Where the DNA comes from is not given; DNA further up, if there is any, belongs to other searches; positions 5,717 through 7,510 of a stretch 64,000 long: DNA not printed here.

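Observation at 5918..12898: Glutamine-synthetase-like ligase encoded next to Rieske oxygenases: a possible gamma-glutamylated substrate for the oxygenase (aniline-dioxygenase logic in an aliphatic context)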

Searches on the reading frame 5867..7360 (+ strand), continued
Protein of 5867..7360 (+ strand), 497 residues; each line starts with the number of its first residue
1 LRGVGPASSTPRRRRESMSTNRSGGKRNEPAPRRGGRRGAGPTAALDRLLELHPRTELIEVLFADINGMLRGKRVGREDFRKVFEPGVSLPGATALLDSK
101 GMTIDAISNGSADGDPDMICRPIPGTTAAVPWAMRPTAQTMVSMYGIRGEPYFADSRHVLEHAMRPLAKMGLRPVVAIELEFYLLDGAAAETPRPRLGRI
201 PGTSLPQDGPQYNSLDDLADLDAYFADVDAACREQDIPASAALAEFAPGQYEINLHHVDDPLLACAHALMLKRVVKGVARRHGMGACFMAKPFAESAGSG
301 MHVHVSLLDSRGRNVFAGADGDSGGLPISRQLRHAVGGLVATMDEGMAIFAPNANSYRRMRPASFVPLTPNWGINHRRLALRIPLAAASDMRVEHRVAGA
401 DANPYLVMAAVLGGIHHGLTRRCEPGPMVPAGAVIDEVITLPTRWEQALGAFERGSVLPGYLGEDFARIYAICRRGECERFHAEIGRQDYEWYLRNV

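Call 33: search_solved_structures(query=window:5918-7360:+, max_evalue=1e-30, show_alignments=1)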
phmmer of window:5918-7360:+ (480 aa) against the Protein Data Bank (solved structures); distinct sequences matched with E-value up to 1e-30: 9.
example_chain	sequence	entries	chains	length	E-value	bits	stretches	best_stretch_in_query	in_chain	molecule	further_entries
8wwu_A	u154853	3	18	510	9.7e-39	136.6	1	39-466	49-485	Glutamine synthetase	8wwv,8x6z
8oow_A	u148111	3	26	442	3e-34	121.8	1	97-477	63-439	Glutamine synthetase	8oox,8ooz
8s59_O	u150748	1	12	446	1.2e-33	119.8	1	40-412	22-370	Glutamine synthetase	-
8tfb_A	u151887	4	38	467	1.3e-33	119.7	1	40-412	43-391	Glutamine synthetase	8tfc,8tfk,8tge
8ufj_A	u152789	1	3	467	2.3e-33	118.9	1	40-412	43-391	Glutamine synthetase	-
7cql_A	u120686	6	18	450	8.8e-32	113.6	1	95-468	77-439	Type III glutamate--ammonia ligase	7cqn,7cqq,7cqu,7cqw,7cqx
8ool_A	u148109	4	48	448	4.5e-31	111.3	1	96-469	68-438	Glutamine synthetase from Methanothermococcus thermolithotrophicus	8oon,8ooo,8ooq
7tdp_A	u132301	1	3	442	6.1e-31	110.9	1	96-477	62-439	Glutamine synthetase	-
7tfa_B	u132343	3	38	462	7e-31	110.7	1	96-477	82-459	Glutamine synthetase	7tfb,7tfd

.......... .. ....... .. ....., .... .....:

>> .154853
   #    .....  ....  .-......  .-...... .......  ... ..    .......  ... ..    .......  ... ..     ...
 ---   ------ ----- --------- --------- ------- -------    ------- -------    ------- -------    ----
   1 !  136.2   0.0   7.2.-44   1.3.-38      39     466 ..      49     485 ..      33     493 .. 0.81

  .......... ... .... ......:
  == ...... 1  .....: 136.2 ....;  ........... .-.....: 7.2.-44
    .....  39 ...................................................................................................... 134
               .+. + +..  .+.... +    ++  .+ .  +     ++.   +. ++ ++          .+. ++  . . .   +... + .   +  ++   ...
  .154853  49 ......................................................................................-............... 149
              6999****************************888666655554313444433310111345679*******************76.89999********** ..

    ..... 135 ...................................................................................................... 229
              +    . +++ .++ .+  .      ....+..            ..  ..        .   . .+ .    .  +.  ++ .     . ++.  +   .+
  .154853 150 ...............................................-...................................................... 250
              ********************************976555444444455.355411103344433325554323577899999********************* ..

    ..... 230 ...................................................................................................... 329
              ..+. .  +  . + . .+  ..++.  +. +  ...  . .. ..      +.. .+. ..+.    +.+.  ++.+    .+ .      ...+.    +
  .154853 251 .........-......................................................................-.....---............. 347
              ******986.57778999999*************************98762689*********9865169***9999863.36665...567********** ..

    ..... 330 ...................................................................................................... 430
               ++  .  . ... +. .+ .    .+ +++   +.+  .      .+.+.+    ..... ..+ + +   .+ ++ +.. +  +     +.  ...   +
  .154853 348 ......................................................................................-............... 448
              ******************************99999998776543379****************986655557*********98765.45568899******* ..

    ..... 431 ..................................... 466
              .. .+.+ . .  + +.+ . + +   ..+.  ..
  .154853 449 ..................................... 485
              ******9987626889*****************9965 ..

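Call 43: search_protein_families(library=pfam, proteins=[L013:4521-6395:-, L013:6436-7341:-, L013:11409-12836:-, L017:11392-13620:-, L013:15567-16352:-, L013:14276-15526:-, L013:16891-18588:+, L017:7219-7977:-, L038:11375-12148:-, L038:12499-13350:+], max_evalue=0.00001)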
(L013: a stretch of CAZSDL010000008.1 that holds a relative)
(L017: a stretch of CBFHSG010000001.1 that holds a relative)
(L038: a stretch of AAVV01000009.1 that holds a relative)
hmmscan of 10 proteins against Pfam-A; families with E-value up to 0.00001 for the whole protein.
L013:4521-6395:- (624 aa): 1 family
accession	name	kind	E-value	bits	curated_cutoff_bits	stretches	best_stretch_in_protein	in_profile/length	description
PF03553.21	Na_H_antiporter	-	4.2e-54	184.3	23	1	256-578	1-293/303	Na+/H+ antiporter family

L013:6436-7341:- (301 aa): 2 families
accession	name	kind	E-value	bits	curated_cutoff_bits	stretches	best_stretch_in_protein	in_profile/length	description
PF01614.24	IclR_C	-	5.7e-34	117.6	24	1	130-298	2-173/174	Bacterial transcriptional regulator IclR C-terminal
PF09339.16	HTH_IclR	-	8.2e-14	51.6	22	1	63-112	2-51/52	IclR helix-turn-helix domain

L013:11409-12836:- (475 aa): 4 families
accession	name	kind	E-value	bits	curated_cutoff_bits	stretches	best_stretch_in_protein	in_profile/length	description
PF07690.21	MFS_1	-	4.6e-51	174.2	33.4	1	69-420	2-347/347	Major Facilitator Superfamily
PF00083.30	Sugar_tr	-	2.1e-10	40.5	22.3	1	119-241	66-193/452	Sugar (and other) transporter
PF03137.26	OATP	-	1.3e-07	30.8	25.8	0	255-357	278-380/545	Organic Anion Transporter Polypeptide (OATP) family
PF00854.27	PTR2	-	3.5e-06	26.6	27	1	150-235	32-117/392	POT family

L017:11392-13620:- (742 aa): 1 family
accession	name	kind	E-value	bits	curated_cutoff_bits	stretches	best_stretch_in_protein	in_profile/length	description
PF01019.26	G_glu_transpept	-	2.7e-182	607.6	27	1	222-732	2-511/512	Gamma-glutamyltranspeptidase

L013:15567-16352:- (261 aa): 1 family
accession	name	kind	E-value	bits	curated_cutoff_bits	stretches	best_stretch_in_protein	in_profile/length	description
PF01865.21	PhoU_div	-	6.7e-49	166.6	24.4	1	44-259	3-212/214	Protein of unknown function DUF47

L013:14276-15526:- (416 aa): 1 family
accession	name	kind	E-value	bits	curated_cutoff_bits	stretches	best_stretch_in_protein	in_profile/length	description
PF01384.25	PHO4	-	9.2e-124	413.4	33.7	1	22-404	1-350/350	Phosphate transporter family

L013:16891-18588:+ (565 aa): 5 families
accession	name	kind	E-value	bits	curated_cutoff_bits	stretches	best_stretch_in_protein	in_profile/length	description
PF07719.23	TPR_2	-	2.5e-09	37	27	0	453-479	6-32/34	Tetratricopeptide repeat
PF13181.12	TPR_8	-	4e-09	36.4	25.7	0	453-480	6-33/34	Tetratricopeptide repeat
PF14559.12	TPR_19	-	2.8e-07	31.2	25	0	501-539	1-39/68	Tetratricopeptide repeat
PF00515.34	TPR_1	-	1.1e-06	28.7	27.8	0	454-479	7-32/34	Tetratricopeptide repeat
PF23914.1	TPR_CcmH_CycH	-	2.3e-06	28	42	0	120-199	57-129/158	Cytochrome c-type biogenesis protein H TPR domain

L017:7219-7977:- (252 aa): 2 families
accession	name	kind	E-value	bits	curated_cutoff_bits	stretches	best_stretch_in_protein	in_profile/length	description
PF07722.19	Peptidase_C26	-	1.7e-69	234.3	20.5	1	6-223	2-219/219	Peptidase C26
PF00117.34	GATase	-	1.2e-09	38.6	22.8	1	94-229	60-178/190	Glutamine amidotransferase class-I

L038:11375-12148:- (257 aa): 3 families
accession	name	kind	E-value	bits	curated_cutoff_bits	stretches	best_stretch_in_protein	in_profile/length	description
PF12833.13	HTH_18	-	7.8e-18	65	33.6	1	170-251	1-79/80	Helix-turn-helix domain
PF00165.29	HTH_AraC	-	9.2e-09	35.7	26.6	0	219-251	11-42/42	Bacterial regulatory helix-turn-helix proteins, AraC family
PF12680.13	SnoaL_2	-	1.6e-06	29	27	1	10-105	1-96/102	SnoaL-like domain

L038:12499-13350:+ (283 aa): 0 families

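Call 46: search_solved_structures(query=L041:11367-12617:+, max_evalue=0.00001)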
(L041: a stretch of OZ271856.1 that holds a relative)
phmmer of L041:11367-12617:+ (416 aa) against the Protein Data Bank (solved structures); distinct sequences matched with E-value up to 0.00001: 36.
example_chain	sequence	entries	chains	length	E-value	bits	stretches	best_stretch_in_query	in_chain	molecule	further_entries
3n0q_A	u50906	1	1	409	1.8e-67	231.5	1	25-416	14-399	Putative aromatic-ring hydroxylating dioxygenase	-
3vca_A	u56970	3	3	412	1e-60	209.2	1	26-416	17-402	Ring-hydroxylating dioxygenase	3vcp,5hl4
4qup_A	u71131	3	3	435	1.1e-60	209.1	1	26-416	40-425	Monoxygenase; demethylase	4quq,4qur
1uli_A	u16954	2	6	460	8.9e-41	143.5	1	21-222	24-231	biphenyl dioxygenase large subunit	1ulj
6y8j_A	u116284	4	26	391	3.1e-37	131.8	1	29-225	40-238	Carnitine monooxygenase oxygenase subunit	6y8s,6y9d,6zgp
9jp5_A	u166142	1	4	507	9e-37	130.3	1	31-230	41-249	Phthalate 3,4-dioxygenase alpha subunit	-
6y9c_A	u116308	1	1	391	5.2e-36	127.8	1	29-225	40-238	Carnitine monooxygenase oxygenase subunit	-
2b1x_A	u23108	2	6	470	8.7e-35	123.7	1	40-225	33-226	naphthalene dioxygenase large subunit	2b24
3en1_A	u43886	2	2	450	8.3e-34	120.5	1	27-222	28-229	Benzene 1,2-dioxygenase subunit alpha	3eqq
5aeu_A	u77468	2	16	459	4.7e-33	118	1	28-219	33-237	BIPHENYL DIOXYGENASE SUBUNIT ALPHA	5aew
2xsh_A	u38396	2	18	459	4.7e-33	118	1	28-219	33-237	BIPHENYL DIOXYGENASE SUBUNIT ALPHA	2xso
2xr8_A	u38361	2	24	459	4.7e-33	118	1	28-219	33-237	BIPHENYL DIOXYGENASE SUBUNIT ALPHA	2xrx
2yfi_A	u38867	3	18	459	4.7e-33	118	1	28-219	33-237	BIPHENYL DIOXYGENASE SUBUNIT ALPHA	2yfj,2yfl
8k0a_A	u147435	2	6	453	9.2e-32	113.8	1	29-227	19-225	3-phenylpropionate/cinnamic acid dioxygenase subunit alpha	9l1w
3gzx_A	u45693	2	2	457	1e-30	110.3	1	27-220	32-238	Biphenyl dioxygenase subunit alpha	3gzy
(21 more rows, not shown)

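Call 55: find_encoding_contigs(protein=P0015, flank=10000, max_places=1)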
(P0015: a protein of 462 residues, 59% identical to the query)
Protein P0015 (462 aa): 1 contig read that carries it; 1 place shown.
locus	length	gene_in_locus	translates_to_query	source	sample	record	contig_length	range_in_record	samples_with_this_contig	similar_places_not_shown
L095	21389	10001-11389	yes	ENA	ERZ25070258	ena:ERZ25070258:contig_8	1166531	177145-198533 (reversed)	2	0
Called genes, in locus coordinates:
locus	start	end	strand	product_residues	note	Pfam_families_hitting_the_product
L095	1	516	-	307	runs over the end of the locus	PF02771:Acyl-CoA_dh_N, PF02770:Acyl-CoA_dh_M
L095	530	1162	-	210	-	PF00440:TetR_N, PF13977:TetR_C_6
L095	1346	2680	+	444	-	PF00202:Aminotran_3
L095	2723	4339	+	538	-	PF00070:Pyr_redox (faint), PF00890:FAD_binding_2 (weak), PF01266:DAO, PF01494:FAD_binding_3 (faint), PF01593:Amino_oxidase, PF01946:Thi4 (weak), PF12831:FAD_oxidored (weak), PF13450:NAD_binding_8, +1 more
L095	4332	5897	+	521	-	PF00070:Pyr_redox (weak), PF00890:FAD_binding_2 (faint), PF01266:DAO, PF01593:Amino_oxidase, PF01946:Thi4 (faint), PF03486:HI0933_like (faint), PF07992:Pyr_redox_2 (weak), PF13450:NAD_binding_8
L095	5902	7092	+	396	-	PF01571:GCV_T, PF08669:GCV_T_C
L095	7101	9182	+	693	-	PF02629:CoA_binding, PF13380:CoA_binding_2, PF13607:Succ_CoA_lig, PF13549:ATP-grasp_5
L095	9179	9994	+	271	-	PF00378:ECH_1, PF16113:ECH_2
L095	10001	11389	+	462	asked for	PF00120:Gln-synt_C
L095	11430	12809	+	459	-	PF00209:SNF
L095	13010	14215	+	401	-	PF13593:SBF_like (weak), PF01758:SBF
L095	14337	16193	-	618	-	PF05960:DUF885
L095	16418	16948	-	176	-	-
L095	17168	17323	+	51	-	PF12228:DUF3604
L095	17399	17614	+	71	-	-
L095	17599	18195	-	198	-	PF01243:PNPOx_N, PF12900:Pyridox_ox_2 (weak)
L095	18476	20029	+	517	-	PF01764:Lipase_3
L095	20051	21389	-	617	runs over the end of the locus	PF00440:TetR_N, PF13977:TetR_C_6, PF00355:Rieske, PF00848:Ring_hydroxyl_A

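Call 56: find_encoding_contigs(protein=P0074, flank=10000, max_places=1)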
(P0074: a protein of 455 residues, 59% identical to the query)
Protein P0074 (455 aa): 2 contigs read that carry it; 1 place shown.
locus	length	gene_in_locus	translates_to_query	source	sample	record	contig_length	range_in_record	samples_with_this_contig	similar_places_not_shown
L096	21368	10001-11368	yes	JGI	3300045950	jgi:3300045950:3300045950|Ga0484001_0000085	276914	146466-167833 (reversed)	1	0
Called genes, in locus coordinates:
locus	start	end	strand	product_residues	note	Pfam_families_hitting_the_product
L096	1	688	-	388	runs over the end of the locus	PF02771:Acyl-CoA_dh_N, PF02770:Acyl-CoA_dh_M, PF00441:Acyl-CoA_dh_1, PF08028:Acyl-CoA_dh_2, PF22924:ACOX_C_alpha1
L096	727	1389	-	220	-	PF00440:TetR_N, PF13977:TetR_C_6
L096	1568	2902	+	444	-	PF00202:Aminotran_3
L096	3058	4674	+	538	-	PF00890:FAD_binding_2 (weak), PF01266:DAO, PF12831:FAD_oxidored (weak), PF13450:NAD_binding_8, PF01593:Amino_oxidase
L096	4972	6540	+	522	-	PF13450:NAD_binding_8, PF01593:Amino_oxidase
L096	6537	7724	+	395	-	PF01571:GCV_T, PF08669:GCV_T_C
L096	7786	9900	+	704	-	PF02629:CoA_binding, PF13380:CoA_binding_2, PF13607:Succ_CoA_lig, PF13549:ATP-grasp_5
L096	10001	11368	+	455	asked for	PF00120:Gln-synt_C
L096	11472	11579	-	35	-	-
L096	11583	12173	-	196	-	PF00857:Isochorismatase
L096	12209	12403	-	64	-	-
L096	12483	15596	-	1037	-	-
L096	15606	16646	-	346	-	PF00126:HTH_1, PF03466:LysR_substrate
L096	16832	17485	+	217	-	-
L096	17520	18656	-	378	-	PF00155:Aminotran_1_2, PF00266:Aminotran_5 (weak)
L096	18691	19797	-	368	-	PF00528:BPD_transp_1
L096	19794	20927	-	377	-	PF00528:BPD_transp_1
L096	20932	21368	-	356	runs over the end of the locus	PF00497:SBP_bac_3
